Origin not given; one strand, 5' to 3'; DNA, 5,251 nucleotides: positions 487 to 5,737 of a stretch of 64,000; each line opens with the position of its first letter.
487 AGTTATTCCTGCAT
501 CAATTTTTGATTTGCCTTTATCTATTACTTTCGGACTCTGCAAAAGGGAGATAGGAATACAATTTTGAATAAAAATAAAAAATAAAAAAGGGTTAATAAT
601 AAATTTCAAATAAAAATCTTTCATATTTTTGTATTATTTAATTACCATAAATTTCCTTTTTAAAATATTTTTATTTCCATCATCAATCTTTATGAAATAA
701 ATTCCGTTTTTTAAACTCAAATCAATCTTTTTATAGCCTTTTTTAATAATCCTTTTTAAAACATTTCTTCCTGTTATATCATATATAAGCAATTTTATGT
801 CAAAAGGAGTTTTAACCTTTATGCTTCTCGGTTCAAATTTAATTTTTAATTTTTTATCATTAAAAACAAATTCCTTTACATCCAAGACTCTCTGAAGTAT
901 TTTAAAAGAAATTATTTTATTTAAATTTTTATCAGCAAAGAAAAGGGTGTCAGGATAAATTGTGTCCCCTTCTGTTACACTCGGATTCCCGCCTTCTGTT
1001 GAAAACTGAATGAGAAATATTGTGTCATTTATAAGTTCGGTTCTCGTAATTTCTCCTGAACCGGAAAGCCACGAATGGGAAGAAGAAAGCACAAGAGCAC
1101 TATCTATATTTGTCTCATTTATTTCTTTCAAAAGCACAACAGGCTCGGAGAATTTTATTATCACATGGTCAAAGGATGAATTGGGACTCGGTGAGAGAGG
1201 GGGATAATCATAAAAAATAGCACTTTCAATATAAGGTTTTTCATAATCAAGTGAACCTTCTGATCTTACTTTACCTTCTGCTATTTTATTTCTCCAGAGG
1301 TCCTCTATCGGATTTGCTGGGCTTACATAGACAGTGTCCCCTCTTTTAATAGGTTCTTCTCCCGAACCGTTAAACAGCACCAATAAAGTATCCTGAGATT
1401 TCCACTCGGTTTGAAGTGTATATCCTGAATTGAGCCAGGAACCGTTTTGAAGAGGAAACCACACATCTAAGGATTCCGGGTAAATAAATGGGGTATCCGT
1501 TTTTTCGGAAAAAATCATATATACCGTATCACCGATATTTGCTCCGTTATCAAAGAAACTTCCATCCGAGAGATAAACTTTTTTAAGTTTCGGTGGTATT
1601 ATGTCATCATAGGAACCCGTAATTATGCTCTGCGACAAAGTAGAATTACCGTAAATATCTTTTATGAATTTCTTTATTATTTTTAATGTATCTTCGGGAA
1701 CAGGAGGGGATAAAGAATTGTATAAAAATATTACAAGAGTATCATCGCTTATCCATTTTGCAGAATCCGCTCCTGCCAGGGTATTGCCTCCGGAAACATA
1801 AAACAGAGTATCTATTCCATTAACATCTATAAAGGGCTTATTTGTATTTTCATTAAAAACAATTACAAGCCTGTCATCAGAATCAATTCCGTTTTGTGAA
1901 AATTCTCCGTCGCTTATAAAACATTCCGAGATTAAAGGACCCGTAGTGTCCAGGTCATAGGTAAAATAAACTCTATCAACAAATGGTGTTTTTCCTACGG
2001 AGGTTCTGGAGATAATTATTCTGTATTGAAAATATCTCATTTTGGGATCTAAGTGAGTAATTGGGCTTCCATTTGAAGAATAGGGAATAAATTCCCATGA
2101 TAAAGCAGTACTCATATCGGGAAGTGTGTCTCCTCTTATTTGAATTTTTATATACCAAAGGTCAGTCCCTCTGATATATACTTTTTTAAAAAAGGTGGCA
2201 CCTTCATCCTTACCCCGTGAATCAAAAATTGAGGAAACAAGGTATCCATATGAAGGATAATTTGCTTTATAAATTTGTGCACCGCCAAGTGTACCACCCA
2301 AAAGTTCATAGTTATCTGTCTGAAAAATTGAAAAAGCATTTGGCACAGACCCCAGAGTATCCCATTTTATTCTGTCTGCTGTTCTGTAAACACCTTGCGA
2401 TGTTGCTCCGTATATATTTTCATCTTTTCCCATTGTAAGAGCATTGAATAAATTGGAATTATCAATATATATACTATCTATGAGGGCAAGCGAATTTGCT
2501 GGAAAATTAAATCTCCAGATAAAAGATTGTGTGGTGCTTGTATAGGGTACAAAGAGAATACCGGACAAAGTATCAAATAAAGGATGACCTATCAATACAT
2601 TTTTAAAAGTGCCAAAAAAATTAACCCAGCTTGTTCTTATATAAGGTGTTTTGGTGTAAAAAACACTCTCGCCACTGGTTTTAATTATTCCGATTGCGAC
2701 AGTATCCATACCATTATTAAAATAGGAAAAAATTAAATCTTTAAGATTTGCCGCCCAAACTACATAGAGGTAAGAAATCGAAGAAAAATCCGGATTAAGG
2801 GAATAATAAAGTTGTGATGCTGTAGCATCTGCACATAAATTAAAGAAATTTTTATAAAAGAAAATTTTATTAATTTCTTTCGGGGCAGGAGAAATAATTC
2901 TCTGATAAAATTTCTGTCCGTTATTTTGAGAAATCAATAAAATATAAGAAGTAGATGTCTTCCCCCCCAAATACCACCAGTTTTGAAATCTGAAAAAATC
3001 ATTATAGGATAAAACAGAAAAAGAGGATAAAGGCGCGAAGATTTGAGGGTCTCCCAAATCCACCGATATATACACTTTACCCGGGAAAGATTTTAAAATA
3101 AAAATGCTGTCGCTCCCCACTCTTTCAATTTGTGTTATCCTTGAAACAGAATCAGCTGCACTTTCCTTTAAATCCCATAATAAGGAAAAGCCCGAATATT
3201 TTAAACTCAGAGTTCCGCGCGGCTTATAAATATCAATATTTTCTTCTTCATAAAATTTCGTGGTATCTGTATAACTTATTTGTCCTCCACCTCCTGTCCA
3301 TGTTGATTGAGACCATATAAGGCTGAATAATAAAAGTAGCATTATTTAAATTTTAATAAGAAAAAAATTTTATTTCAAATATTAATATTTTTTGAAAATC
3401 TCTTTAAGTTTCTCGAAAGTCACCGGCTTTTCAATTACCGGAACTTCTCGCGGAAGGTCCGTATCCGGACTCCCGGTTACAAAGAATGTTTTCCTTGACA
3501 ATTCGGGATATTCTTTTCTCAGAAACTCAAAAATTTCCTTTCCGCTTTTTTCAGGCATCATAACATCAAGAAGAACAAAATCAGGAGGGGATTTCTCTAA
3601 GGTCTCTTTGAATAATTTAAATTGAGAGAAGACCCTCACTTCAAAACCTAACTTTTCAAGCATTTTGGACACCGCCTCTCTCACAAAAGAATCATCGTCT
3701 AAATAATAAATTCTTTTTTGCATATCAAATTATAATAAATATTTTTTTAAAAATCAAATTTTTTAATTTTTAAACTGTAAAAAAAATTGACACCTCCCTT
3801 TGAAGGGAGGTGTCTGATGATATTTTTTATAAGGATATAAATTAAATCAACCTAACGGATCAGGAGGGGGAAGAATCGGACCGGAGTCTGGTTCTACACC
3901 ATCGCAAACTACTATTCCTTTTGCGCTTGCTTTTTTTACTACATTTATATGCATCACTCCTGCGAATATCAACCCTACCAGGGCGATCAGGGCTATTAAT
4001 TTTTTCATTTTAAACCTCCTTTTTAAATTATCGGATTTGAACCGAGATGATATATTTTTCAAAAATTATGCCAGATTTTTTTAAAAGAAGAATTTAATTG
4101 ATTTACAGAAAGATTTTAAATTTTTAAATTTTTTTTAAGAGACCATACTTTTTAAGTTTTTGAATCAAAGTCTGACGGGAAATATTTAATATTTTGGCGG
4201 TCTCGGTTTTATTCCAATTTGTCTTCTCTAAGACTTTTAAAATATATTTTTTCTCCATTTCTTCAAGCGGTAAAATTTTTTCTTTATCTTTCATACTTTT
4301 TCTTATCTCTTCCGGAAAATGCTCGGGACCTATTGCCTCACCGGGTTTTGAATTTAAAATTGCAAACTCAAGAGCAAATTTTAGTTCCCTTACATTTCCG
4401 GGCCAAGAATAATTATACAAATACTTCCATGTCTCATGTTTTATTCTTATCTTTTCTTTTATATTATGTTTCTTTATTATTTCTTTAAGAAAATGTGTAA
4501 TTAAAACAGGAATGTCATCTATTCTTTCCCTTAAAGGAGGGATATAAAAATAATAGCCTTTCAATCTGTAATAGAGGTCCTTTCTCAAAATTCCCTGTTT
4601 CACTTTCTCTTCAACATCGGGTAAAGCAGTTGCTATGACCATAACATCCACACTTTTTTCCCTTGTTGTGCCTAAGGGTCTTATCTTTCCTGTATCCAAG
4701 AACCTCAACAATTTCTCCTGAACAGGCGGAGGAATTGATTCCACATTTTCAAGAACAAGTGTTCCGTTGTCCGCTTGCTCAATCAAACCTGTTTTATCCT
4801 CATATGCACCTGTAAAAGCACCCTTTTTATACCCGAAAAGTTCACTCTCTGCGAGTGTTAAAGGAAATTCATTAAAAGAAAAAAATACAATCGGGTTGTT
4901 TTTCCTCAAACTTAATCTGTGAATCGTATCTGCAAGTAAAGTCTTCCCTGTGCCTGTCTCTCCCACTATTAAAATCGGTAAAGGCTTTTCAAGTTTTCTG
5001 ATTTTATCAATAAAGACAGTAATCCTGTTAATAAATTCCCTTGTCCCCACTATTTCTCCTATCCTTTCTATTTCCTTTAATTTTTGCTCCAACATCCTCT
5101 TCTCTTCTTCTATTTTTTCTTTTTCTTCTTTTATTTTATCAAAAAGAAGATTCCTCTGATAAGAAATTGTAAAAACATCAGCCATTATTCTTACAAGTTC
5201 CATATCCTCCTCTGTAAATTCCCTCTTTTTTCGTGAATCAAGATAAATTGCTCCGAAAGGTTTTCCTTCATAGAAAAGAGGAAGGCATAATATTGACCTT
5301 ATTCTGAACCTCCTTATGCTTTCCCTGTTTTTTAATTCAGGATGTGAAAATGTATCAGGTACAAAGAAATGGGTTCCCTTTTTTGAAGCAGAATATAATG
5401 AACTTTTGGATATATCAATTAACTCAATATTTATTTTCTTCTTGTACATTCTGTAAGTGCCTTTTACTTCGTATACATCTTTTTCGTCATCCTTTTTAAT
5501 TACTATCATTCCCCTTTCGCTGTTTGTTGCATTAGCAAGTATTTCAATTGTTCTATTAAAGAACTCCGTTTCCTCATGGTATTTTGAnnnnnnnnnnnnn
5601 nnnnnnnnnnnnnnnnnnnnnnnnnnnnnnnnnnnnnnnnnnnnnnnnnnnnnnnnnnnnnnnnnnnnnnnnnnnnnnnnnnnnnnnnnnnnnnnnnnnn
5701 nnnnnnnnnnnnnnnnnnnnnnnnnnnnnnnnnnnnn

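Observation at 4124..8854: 1576-aa fusion of a Ser/Thr kinase, a P-loop NTPase with helical repeats, a GAF domain and a sigma54 activator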

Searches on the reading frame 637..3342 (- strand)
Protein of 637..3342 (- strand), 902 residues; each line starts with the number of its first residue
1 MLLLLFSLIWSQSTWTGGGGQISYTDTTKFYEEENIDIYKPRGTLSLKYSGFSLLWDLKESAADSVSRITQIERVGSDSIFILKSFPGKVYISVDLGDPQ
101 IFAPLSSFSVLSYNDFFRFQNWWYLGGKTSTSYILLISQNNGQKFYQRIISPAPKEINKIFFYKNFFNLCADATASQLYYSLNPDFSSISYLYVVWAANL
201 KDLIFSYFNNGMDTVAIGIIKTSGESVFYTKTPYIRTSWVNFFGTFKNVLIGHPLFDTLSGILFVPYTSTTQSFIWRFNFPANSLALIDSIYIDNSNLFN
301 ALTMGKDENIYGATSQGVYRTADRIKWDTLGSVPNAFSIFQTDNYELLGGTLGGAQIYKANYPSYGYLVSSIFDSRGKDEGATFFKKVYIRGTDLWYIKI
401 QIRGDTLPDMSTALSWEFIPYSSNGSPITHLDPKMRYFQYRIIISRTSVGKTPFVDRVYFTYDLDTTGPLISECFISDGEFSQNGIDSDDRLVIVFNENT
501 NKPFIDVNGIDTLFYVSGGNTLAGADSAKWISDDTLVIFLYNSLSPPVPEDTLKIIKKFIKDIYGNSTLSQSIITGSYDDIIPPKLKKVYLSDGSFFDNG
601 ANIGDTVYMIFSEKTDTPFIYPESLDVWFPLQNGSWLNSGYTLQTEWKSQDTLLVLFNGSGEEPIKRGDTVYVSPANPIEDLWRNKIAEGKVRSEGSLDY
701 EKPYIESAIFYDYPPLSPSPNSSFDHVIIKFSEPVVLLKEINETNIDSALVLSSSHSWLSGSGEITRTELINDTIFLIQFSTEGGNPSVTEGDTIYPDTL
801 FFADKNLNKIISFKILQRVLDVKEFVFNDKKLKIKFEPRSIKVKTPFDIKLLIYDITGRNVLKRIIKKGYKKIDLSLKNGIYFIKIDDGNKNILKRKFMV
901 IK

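Call 7: search_protein_families(library=pfam, proteins=[window:637-3342:-], max_evalue=0.001)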
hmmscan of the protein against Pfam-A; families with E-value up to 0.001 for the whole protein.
window:637-3342:- (902 aa): 1 family
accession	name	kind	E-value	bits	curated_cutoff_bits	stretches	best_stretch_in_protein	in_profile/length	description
PF18962.6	Por_Secre_tail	-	1.8e-06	28.6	27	1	848-900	21-75/75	Secretion system C-terminal sorting domain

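Call 100: search_protein_families(library=padloc, proteins=[window:637-3342:-], max_evalue=0.001)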
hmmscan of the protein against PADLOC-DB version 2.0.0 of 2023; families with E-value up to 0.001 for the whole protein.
window:637-3342:- (902 aa): 0 families

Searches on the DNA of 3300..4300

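Call 48: search_rna_families(source=window, start=3300, end=4300, threshold=evalue, max_evalue=10)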
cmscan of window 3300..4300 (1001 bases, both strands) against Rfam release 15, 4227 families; matches with E-value up to 10: 12.
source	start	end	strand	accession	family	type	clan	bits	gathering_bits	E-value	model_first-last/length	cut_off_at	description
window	3766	3901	+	RF02194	HPnc0260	Gene; antisense;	-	25.5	59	4.9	1-156/156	no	Bacterial antisense RNA HPnc0260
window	3737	3816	+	RF03922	MIR2119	Gene; miRNA;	-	22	73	4.4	1-188/188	no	MIR2119 microRNA precursor family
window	3740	3814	-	RF01005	MIR530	Gene; miRNA;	-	21.2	85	0.26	54-129/172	no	MIR530 microRNA precursor family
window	3510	3645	-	RF02045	CDKN2B-AS_3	Gene; lncRNA;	-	19.4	50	8.3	1-144/144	no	CDKN2B antisense RNA 1 convserved region 3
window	3991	4072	-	RF00105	SNORD115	Gene; snRNA; snoRNA; CD-box;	-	19.1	39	1.4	1-82/82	no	Small nucleolar RNA SNORD115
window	3766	3812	-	RF01581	RUF6-5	Gene; sRNA;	-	18.9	70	0.77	1-156/156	no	Plasmodium RNA of unknown function RUF6-5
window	3752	3901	+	RF01254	snR34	Gene; snRNA; snoRNA; HACA-box;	CL00042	18.8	39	7.4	1-206/206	no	Small nucleolar RNA snR34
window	3489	3583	+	RF02256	adapt33_2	Gene; lncRNA;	-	18.5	60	5.3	1-71/71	no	Adaptive response 33 conserved region 2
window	3763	3847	+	RF03601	MIR7993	Gene; miRNA;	-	17.5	100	4.7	1-138/138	no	MIR7993 microRNA precursor family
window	3736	3815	+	RF02390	sau-41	Gene; sRNA;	-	17.2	80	7.7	70-149/156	no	Staphylococcus sRNA sau-41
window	3754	3818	+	RF02076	STnc100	Gene; sRNA;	-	13.6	47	2.9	1-206/206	no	Gammaproteobacterial sRNA STnc100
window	3790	3813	+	RF01412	BsrG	Gene; sRNA;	-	13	55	1.9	35-57/259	no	BsrG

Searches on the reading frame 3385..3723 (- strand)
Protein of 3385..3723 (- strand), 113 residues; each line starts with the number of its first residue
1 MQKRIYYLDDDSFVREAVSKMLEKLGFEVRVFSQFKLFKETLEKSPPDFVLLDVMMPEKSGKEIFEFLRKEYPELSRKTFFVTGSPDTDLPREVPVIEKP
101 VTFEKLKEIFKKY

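Call 7: search_protein_families(library=pfam, proteins=[window:3385-3723:-], max_evalue=0.001)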
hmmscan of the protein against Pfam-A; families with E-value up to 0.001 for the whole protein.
window:3385-3723:- (113 aa): 1 family
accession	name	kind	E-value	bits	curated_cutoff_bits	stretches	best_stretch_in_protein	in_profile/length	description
PF00072.30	Response_reg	-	2.8e-13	50.4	30.2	1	8-89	4-83/111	Response regulator receiver domain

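Call 100: search_protein_families(library=padloc, proteins=[window:3385-3723:-], max_evalue=0.001)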
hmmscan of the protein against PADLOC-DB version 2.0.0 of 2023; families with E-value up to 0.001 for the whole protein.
window:3385-3723:- (113 aa): 0 families

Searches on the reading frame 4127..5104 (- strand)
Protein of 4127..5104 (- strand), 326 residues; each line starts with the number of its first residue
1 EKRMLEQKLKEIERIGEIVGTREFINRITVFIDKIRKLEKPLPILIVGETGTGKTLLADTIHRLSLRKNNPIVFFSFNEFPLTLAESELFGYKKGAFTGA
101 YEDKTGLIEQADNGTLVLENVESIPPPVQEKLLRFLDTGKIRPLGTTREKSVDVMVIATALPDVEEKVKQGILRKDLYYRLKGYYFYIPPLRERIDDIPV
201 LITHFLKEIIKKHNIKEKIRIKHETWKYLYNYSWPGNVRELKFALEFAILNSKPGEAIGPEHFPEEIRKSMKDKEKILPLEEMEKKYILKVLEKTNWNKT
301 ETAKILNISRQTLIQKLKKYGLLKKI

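Call 14: search_solved_structures(query=window:4127-5104:-, show_alignments=3)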
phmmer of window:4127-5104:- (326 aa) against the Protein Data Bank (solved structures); distinct sequences matched with E-value up to 0.001: 66 (the best 60 are shown).
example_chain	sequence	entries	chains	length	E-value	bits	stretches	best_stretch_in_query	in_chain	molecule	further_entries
4l4u_A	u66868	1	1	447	8.6e-57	196.2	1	28-322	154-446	Transcriptional regulator (NtrC family)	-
1ojl_A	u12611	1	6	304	2.3e-55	191.5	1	42-318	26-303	TRANSCRIPTIONAL REGULATORY PROTEIN ZRAR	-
3dzd_A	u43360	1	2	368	1.1e-52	182.7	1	17-258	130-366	Transcriptional regulator (NtrC family)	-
1ny6_A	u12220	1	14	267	1.2e-49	172.8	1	29-253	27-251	transcriptional regulator (NtrC family)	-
4ly6_A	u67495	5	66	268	1.2e-49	172.7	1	29-253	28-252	Transcriptional regulator (NtrC family)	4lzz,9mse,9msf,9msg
3m0e_A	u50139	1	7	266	2e-49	172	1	29-253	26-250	Transcriptional regulator (NtrC family)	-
1ny5_A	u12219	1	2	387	4.2e-49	170.9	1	28-253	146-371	transcriptional regulator (NtrC family)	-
6iy8_A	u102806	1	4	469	6.2e-49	170.4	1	39-261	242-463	Positive regulator CapR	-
8p53_C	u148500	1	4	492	5.9e-48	167.2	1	15-284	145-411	Transcriptional regulator FleQ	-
9qq6_C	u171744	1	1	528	2.3e-47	165.2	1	32-313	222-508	Nif-specific regulatory protein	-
5exx_A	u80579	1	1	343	5.8e-46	160.6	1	17-284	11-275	Transcriptional regulator FleQ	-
6jdl_A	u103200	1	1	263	2.1e-45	158.8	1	17-269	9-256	Nitrogen assimilation regulatory protein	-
6jdi_A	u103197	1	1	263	4.1e-45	157.8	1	17-269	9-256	Nitrogen assimilation regulatory protein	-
6j7e_A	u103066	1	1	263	4.1e-45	157.8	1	17-269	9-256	Nitrogen assimilation regulatory protein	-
5exp_A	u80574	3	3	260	5.7e-45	157.4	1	17-268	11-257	Transcriptional regulator FleQ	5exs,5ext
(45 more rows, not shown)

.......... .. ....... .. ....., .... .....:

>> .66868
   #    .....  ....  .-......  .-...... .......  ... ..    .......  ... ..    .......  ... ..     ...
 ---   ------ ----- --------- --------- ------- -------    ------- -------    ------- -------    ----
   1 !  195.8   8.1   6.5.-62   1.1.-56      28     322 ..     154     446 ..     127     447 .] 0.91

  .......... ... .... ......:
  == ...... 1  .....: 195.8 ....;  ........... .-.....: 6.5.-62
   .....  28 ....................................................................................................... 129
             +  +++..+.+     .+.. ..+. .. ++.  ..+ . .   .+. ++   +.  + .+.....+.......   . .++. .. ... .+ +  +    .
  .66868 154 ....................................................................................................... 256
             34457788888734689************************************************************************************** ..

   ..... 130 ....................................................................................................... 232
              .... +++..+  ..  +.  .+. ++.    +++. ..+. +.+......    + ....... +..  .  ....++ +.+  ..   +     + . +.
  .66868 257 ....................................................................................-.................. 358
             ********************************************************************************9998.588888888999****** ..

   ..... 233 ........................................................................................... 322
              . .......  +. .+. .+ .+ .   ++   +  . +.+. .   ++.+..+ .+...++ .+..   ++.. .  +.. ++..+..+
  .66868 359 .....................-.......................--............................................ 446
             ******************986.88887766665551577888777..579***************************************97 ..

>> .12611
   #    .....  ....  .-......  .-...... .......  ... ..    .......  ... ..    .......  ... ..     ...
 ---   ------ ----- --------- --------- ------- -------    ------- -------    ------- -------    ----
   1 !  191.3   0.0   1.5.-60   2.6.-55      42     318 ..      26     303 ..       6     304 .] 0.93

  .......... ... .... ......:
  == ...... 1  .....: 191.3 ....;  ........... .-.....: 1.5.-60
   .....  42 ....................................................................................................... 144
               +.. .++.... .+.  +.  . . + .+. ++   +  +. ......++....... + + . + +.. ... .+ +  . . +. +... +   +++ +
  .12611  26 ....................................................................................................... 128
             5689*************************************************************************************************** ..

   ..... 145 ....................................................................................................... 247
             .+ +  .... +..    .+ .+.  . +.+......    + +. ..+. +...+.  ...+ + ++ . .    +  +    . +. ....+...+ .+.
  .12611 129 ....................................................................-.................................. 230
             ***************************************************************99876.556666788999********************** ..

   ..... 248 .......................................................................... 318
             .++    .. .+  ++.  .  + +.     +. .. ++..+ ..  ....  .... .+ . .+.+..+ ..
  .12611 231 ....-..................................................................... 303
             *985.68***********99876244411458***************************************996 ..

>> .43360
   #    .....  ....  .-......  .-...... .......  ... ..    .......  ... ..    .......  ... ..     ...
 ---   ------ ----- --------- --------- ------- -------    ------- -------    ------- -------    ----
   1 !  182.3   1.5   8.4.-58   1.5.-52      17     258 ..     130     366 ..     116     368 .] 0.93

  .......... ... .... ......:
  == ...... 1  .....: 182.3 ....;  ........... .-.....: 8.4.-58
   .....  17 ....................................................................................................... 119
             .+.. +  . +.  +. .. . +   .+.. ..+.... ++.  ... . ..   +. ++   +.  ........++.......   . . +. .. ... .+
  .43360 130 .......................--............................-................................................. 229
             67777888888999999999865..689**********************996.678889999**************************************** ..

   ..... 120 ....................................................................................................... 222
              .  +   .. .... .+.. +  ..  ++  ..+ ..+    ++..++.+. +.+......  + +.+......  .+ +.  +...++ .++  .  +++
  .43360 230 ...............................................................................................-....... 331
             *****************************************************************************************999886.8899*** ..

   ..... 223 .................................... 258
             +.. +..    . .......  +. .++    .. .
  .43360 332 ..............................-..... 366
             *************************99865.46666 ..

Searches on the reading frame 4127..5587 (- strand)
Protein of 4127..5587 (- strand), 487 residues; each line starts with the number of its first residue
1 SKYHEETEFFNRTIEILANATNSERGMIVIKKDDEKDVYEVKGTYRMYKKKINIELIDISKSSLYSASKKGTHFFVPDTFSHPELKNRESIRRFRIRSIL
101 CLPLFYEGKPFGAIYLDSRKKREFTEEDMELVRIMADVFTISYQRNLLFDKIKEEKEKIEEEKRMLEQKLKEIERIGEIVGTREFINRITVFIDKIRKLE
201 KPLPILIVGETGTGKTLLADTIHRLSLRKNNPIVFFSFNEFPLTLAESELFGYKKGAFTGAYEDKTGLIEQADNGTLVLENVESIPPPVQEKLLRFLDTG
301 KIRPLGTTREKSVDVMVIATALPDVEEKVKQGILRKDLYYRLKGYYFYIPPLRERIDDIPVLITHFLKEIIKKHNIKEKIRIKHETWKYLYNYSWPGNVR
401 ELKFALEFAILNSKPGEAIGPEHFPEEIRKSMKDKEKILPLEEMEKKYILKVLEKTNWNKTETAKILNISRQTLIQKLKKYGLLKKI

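Call 40: search_protein_representatives(protein=window:4127-5587:-)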
Query: 487 residues. Proteins with E-value up to 0.001 (for the whole library): 177367; up to 1e-10: 124897; up to 1e-30: 62037. The best 150 are listed.
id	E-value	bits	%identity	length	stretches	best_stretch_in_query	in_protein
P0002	1.4e-230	782.5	73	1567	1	1-482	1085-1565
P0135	2.1e-114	399.4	38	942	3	177-424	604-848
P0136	5.9e-96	338.6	33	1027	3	176-410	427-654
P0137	1.0e-95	337.9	38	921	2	106-484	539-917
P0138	2.3e-94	333.4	40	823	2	179-423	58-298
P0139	2.0e-88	313.8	40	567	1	5-484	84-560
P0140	4.0e-87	309.5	40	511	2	201-485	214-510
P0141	3.4e-86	306.4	40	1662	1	8-483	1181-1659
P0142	5.8e-86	305.7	35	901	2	15-486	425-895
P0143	4.4e-85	302.8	43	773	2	204-426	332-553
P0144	2.1e-84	300.5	37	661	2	202-448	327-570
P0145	2.2e-83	297.2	40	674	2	204-423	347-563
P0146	8.1e-83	295.3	42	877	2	193-454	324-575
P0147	2.3e-82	293.8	39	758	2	180-415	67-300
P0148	3.1e-81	290.1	38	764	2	203-438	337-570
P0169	1.2e-74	268.4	36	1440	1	8-486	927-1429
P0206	4.5e-70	253.3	34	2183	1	15-483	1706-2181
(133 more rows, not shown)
